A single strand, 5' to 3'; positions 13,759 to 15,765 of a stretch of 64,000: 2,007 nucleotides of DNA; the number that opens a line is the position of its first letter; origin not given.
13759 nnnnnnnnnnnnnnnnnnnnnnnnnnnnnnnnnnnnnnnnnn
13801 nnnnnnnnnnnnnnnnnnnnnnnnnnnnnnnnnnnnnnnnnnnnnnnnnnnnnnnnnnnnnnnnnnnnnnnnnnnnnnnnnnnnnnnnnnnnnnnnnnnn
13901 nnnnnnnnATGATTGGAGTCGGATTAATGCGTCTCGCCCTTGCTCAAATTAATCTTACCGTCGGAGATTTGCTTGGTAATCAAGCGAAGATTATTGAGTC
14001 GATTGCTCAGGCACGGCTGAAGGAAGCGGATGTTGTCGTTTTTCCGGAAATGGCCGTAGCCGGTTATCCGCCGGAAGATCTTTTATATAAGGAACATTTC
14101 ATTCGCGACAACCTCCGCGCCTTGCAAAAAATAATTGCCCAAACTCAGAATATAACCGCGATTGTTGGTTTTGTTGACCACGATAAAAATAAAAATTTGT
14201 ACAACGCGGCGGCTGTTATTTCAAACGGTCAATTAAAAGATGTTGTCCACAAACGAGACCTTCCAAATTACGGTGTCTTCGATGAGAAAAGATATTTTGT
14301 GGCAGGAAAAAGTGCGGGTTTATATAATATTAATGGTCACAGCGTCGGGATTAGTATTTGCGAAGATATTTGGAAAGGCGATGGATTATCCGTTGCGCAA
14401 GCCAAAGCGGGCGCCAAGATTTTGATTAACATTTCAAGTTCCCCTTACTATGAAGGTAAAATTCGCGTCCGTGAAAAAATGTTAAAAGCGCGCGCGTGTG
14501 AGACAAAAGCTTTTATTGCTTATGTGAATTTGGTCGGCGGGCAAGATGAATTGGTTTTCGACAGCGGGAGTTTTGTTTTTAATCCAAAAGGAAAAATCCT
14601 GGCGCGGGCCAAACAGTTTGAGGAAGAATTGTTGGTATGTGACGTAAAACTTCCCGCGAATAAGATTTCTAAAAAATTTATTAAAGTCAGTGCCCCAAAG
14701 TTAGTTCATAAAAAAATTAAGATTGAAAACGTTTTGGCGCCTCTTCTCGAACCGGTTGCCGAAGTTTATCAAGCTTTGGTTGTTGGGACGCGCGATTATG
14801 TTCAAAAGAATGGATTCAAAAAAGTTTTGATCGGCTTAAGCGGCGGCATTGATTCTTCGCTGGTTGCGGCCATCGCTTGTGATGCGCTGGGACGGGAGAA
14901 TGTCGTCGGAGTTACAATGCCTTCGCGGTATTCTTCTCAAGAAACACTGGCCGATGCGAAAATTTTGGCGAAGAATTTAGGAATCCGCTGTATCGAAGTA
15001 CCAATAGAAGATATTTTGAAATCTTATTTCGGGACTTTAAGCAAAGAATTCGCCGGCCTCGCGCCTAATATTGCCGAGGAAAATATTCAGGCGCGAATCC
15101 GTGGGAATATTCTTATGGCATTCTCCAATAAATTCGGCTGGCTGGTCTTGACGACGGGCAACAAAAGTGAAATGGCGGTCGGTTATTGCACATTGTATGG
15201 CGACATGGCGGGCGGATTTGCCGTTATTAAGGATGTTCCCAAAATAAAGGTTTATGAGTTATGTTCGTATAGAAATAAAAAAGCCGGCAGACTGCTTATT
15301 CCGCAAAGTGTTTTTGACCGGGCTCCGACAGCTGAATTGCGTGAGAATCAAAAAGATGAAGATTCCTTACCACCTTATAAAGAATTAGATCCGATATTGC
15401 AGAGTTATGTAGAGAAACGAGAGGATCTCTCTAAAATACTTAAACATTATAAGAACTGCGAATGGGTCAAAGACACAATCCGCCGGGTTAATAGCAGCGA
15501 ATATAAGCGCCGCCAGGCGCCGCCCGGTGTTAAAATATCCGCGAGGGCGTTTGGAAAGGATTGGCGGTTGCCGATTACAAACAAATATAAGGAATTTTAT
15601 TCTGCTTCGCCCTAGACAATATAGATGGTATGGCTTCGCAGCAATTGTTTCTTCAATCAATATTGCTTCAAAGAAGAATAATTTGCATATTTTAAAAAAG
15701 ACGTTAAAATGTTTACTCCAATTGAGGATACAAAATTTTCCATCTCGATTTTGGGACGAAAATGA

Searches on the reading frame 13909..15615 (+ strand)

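Call 6: search_protein_families(library=pfam, proteins=[window:13909-15615:+], max_evalue=0.01)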
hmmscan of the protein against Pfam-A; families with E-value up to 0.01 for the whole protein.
window:13909-15615:+ (568 aa): 4 families
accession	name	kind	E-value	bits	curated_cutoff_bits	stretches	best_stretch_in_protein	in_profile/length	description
PF02540.23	NAD_synthase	-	3.3e-76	256.1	21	1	287-537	2-242/242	NAD synthase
PF00795.27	CN_hydrolase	-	8.6e-35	120.7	23.2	1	8-248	1-248/256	Carbon-nitrogen hydrolase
PF03054.22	tRNA_Me_trans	-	0.0001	22.5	20.6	1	304-387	1-95/202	tRNA methyl transferase HUP domain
PF00733.27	Asn_synthase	-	0.0017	18.5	21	1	305-365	19-78/354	Asparagine synthase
